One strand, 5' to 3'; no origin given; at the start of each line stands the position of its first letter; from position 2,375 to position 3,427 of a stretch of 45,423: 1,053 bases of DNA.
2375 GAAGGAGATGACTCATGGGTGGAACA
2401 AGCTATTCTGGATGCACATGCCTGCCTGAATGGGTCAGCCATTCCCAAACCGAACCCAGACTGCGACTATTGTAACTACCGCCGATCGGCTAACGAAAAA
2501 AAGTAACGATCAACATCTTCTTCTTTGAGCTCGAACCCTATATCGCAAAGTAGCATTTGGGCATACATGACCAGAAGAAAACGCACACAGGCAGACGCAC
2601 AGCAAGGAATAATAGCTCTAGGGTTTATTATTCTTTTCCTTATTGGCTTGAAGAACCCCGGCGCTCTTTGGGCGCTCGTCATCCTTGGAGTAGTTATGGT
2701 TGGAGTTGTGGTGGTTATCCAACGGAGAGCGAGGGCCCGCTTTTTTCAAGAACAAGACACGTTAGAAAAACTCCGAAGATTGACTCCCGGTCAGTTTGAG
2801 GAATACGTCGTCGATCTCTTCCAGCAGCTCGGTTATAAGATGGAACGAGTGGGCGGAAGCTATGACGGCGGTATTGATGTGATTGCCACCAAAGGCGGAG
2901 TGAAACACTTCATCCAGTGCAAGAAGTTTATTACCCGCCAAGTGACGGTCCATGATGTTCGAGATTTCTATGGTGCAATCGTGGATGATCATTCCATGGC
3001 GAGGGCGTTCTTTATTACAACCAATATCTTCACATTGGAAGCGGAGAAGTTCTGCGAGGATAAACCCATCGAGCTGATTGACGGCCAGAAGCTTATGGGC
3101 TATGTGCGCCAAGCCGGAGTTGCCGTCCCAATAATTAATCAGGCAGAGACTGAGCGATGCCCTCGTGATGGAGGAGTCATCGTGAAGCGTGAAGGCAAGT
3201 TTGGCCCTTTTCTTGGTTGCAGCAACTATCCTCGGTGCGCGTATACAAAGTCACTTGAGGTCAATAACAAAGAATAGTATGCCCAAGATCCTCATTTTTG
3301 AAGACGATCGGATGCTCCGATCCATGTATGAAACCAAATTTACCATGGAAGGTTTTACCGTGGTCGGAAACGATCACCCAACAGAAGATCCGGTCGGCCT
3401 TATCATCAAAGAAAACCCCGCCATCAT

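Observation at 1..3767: Co-directional nuclease-rich four-gene module, a candidate uncharacterised defence system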

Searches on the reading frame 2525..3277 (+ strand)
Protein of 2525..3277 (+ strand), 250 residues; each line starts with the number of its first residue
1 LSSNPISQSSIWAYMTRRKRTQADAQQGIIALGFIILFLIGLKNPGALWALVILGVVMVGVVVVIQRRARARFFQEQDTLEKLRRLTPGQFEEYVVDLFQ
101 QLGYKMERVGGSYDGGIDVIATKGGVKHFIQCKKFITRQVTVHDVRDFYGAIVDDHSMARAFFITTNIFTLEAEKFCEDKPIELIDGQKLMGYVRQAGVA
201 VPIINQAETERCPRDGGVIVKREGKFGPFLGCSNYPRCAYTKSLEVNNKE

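Call 5: search_protein_families(library=pfam, proteins=[window:2525-3277:+], max_evalue=0.01)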
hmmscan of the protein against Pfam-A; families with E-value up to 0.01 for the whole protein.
window:2525-3277:+ (250 aa): 6 families
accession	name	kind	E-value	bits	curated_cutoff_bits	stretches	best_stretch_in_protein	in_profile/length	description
PF04471.18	Mrr_cat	-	4.2e-27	95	21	1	83-191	1-112/115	Restriction endonuclease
PF01396.24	Zn_ribbon_Top1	-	6e-12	45.6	32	1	210-245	2-37/39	Topoisomerase DNA binding C4 zinc finger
PF22722.2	NA-iREase1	-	4.2e-11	43.2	27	1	91-190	1-104/106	NACHT-associated inactive Restriction Endonuclease 1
PF13156.12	Mrr_cat_2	-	4.5e-08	33.5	22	1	108-190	23-110/127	Restriction endonuclease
PF10356.15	RRG7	-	0.00019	21.3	22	0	91-121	9-41/185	Required for respiratory growth protein 7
PF19948.4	DUF6410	-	0.0075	16.5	25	0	14-72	132-188/189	Family of unknown function (DUF6410)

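Call 6: search_protein_families(library=padloc, proteins=[window:2525-3277:+], max_evalue=0.01)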
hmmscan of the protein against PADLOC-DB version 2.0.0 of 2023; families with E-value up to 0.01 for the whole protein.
window:2525-3277:+ (250 aa): 9 families
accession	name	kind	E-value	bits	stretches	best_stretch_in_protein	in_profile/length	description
PDLC03657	mREase_IV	-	2e-16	58.2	1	77-201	163-298/317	Type IV methyl-directed restriction enzyme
PDLC04819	PDC-S02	-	1.8e-14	51.7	1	81-194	191-306/334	-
PDLC04796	PDC-S02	-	1.2e-11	42.2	1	75-201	232-364/390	-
PDLC00631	ZorD1|ZorD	-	2.1e-11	40.4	1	76-199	938-1065/1071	"SWI2/SNF2 helicase, Mrr-like nuclease"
PDLC04806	PDC-S02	-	2.4e-11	41.5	1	75-192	174-298/324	-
PDLC03663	mREase_IV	-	1.9e-06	24.8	1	81-193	407-522/544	Type IV methyl-directed restriction enzyme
PDLC03852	LmuA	-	7.3e-05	20.9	1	81-140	13-79/336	-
PDLC00628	ZorD1|ZorD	-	0.00053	15.7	1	79-150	1019-1089/1171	"SWI2/SNF2 helicase, Mrr-like nuclease"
PDLC01889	CARF4--CARF_PDDEXK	-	0.0044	14.2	1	117-182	273-336/367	-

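Call 20: find_related_loci(query=window:2525-3277:+, collection=viral_contigs, flank=6000)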
Query window:2525-3277:+ (250 aa) in viral_contigs; peptide patterns used: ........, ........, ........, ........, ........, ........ (x = any residue, [..] = any of these).
4 stretches matched a pattern, but none encodes a relative of the query by tblastn (E <= 1e-3).

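Call 36: search_solved_structures(query=window:2525-3277:+, max_evalue=0.1)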
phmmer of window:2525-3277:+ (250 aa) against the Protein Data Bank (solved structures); distinct sequences matched with E-value up to 0.1: 1.
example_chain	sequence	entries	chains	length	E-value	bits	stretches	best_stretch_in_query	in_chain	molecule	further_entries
2jo1_A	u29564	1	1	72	0.098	15.6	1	49-81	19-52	Phospholemman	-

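Call 40: find_related_loci(query=window:2525-3277:+, collection=metagenome_contigs, flank=5000)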
Query window:2525-3277:+ (250 aa) in metagenome_contigs; peptide patterns used: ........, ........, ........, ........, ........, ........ (x = any residue, [..] = any of these).
128 stretches matched a pattern; 5 encode a relative of the query (tblastn E <= 1e-3); 5 distinct loci.
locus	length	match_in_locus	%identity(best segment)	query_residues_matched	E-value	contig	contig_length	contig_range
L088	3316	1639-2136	70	77-244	2e-81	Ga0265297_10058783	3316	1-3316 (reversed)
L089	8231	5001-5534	57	75-248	6e-66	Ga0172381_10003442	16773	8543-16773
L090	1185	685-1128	56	64-214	1e-59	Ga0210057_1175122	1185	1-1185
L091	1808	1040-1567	51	72-243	6e-58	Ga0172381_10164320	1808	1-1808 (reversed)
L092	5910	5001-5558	48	52-243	4e-56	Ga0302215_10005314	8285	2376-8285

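Call 42: search_protein_families(library=phrogs, proteins=[window:2525-3277:+], max_evalue=0.001)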
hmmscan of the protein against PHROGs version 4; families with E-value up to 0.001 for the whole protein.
window:2525-3277:+ (250 aa): 4 families
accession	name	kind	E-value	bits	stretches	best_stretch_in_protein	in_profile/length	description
phrog_17577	-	DNA, RNA and nucleotide metabolism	1.2e-12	48.6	1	77-181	75-179/210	restriction endonuclease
phrog_19856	-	unknown function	2.6e-12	47.8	1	76-193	61-177/192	-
phrog_33422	-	unknown function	1.8e-11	44.9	1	81-188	106-213/220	-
phrog_21557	-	unknown function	6.3e-07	30.3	1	204-242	209-248/249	-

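Call 63: search_protein_families(library=ncbifam, proteins=[window:2525-3277:+], max_evalue=0.01)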
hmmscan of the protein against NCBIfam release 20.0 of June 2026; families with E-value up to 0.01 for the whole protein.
window:2525-3277:+ (250 aa): 3 families
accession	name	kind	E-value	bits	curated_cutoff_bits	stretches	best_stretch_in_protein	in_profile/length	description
NF004966.0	PRK06319.1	equivalog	6.2e-06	24.5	868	1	210-245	646-681/862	DNA topoisomerase I/SWI domain fusion protein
TIGR01051.1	topA_bact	equivalog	0.00015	20.9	456.4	1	205-244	592-631/632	type I DNA topoisomerase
NF045642.2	HdxyAspAldBhcC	equivalog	0.0075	15.4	690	1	94-170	218-293/387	3-hydroxy-D-aspartate aldolase BhcC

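Call 90: search_dna_similar(query=window:2525-3277:+, collection=plasmids, mode=protein, max_rows=12)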
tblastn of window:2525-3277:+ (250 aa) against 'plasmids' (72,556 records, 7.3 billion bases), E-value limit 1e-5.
Records with a match: 597; places in all: 613; records where one place covers at least 80% of the query: 0.
Best place of each record, by identity: <60% 597.
By first word of the organism name: Bacillus 122; Priestia 65; Providencia 61; Citrobacter 58; Staphylococcus 57; Proteus 26; Klebsiella 19; Escherichia 13; Clostridium 12; Xylella 11; and 65 more.
By predicted mobility (MOB-suite, as given by PLSDB): conjugative 285; non-mobilizable 161; mobilizable 151.
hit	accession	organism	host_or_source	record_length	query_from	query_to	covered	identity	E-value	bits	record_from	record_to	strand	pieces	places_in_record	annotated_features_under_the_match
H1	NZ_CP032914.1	Alteromonas sp. RKMC-009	Runway 10 Reef (10-12 m)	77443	77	250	70%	34.1%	2e-22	103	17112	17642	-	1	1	DUF2034 domain-containing protein | NYN domain-containing protein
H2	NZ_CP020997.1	Xanthomonas citri pv. phaseoli var. fuscans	Phaseolus vulgaris,cell culture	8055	77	241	66%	34.9%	1e-20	97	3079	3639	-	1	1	restriction endonuclease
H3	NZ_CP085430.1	Priestia megaterium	single cell,soil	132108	77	250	70%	32.2%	5e-14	78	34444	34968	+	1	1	restriction endonuclease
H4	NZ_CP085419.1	Priestia megaterium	single cell,soil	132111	77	250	70%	32.2%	5e-14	78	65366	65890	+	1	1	restriction endonuclease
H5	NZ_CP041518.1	Priestia aryabhattai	cell culture,soil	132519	77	250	70%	32.2%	5e-14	78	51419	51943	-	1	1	restriction endonuclease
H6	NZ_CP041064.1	Priestia megaterium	cell culture,soil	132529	77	250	70%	32.2%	5e-14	78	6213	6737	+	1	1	restriction endonuclease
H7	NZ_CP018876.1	Priestia megaterium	Camellia oleifera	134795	77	250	70%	32.2%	5e-14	78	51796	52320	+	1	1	restriction endonuclease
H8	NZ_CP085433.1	Priestia megaterium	single cell,soil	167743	77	250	70%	32.2%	5e-14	78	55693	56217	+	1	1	restriction endonuclease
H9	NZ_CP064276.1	Priestia megaterium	cell culture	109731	77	250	70%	32.2%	1e-13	77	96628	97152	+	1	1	restriction endonuclease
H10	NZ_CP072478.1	Priestia aryabhattai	mixed culture,soil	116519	77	250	70%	32.2%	1e-13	77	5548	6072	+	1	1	restriction endonuclease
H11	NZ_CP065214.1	Priestia megaterium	mulberry,cell culture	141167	77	250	70%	32.2%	1e-13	77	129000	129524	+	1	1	restriction endonuclease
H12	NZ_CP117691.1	Priestia megaterium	ginseng,Single cell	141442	77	250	70%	32.2%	1e-13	77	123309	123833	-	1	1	restriction endonuclease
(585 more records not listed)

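Call 93: get_annotated_region(hit=H2, flank=4000)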
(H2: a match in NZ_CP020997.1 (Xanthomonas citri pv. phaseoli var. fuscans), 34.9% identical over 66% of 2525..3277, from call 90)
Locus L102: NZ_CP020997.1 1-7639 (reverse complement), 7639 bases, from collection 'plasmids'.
description: Xanthomonas citri pv. phaseoli var. fuscans strain CFBP4885 plasmid unnamed2, complete sequence
organism: Xanthomonas citri pv. phaseoli var. fuscans (NCBI taxid 473423)
taxonomy: Bacteria; Pseudomonadota; Gammaproteobacteria; Lysobacterales; Lysobacteraceae; Xanthomonas; Xanthomonas citri; Xanthomonas citri pv. phaseoli var. fuscans
host: -; source: Phaseolus vulgaris,cell culture; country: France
typing (MOB-suite, as given by PLSDB): non-mobilizable
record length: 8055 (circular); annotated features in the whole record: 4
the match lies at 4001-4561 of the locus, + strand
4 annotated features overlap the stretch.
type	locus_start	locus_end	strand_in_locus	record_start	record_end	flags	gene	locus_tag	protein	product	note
CDS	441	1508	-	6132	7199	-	-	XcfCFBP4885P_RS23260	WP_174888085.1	RluA family pseudouridine synthase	-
CDS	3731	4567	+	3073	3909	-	-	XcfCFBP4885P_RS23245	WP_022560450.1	restriction endonuclease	-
CDS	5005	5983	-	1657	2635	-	-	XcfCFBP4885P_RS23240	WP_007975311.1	IS5-like element ISXfu2 family transposase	-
CDS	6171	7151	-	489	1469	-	-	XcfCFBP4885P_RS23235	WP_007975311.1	IS5-like element ISXfu2 family transposase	-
